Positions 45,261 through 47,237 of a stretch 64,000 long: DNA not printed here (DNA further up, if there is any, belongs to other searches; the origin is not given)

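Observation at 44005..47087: BY-kinase functions split between two paralogues: an intact kinase without a tyrosine cluster and a degenerate kinase with a huge one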

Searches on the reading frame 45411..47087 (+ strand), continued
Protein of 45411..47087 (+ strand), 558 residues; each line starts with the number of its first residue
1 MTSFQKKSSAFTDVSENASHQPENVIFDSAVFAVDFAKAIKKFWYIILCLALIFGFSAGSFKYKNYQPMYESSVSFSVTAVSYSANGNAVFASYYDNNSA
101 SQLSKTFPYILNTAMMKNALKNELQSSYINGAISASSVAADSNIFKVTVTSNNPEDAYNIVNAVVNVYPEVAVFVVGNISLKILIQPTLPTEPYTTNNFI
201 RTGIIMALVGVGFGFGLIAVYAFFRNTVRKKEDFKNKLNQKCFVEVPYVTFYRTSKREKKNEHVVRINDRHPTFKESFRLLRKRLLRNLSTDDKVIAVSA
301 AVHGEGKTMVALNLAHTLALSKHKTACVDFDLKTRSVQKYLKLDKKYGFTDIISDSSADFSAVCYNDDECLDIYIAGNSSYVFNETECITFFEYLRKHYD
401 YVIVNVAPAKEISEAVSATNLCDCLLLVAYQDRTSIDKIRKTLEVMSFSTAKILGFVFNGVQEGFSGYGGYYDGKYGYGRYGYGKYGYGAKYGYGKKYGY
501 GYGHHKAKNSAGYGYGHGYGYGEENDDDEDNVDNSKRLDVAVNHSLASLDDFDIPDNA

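Call 73: find_encoding_contigs(protein=P0006, flank=4000, max_places=1)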
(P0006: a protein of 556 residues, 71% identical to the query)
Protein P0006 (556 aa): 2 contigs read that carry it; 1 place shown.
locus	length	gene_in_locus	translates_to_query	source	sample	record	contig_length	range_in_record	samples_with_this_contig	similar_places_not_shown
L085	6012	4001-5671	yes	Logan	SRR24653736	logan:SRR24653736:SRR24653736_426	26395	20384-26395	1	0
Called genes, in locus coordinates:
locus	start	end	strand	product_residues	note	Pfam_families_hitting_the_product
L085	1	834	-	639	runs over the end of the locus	PF13727:CoA_binding_3, PF02629:CoA_binding (weak), PF00106:adh_short (weak), PF01073:3Beta_HSD, PF01370:Epimerase, PF02719:Polysacc_synt_2, PF04321:RmlD_sub_bind, PF16363:GDP_Man_Dehyd, +2 more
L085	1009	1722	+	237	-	PF19567:CpsB_CapC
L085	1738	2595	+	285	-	PF16403:Bact_surface_Ig-like (weak)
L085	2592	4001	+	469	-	PF02706:Wzz (weak), PF01656:CbiA, PF09140:MipZ (faint), PF10609:ParA (weak), PF13614:AAA_31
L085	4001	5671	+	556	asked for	PF10609:ParA (faint), PF01656:CbiA (weak)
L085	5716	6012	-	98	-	?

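Call 74: find_encoding_contigs(protein=P0016, flank=4000, max_places=1)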
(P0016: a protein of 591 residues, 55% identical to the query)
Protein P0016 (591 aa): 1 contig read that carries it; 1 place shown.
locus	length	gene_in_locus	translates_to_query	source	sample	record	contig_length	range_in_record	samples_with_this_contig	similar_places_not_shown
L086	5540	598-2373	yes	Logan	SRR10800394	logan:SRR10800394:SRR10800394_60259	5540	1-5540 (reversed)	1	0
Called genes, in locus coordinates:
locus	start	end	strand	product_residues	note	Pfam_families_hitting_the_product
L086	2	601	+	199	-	?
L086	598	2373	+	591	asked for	PF10609:ParA, PF13614:AAA_31 (faint), PF01656:CbiA, PF09140:MipZ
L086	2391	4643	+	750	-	PF02837:Glyco_hydro_2_N, PF22666:Glyco_hydro_2_N2 (weak), PF00703:Glyco_hydro_2, PF02836:Glyco_hydro_2_C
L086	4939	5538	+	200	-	?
